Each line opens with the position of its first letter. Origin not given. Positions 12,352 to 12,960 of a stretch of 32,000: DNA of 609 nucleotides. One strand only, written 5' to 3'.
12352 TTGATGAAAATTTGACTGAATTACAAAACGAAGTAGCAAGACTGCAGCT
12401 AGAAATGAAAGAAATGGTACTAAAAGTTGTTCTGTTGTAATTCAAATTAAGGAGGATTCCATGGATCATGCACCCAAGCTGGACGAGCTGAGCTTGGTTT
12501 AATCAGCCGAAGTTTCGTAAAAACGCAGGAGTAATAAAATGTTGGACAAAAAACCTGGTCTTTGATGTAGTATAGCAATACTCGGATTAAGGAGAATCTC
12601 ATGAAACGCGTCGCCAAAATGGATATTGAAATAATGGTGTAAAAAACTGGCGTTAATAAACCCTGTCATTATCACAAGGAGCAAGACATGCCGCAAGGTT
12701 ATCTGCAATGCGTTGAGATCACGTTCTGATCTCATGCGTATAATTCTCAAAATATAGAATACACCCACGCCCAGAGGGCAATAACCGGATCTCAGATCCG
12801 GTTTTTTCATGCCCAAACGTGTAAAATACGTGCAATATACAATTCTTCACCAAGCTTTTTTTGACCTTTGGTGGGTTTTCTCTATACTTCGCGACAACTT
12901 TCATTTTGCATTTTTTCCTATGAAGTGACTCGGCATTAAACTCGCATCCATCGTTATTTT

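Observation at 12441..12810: Array of four SD-led micro-ORFs, three of exactly 13 codons, directly downstream of the XRE regulator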

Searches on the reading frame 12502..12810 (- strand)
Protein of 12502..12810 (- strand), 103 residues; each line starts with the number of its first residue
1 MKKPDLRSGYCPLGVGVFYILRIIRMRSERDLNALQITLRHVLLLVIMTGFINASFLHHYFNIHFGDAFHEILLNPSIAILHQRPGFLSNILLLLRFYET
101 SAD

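Call 27: search_protein_families(library=pfam, proteins=[window:12502-12810:-], max_evalue=5)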
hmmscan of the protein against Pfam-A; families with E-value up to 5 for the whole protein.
seq(103 aa): 0 families
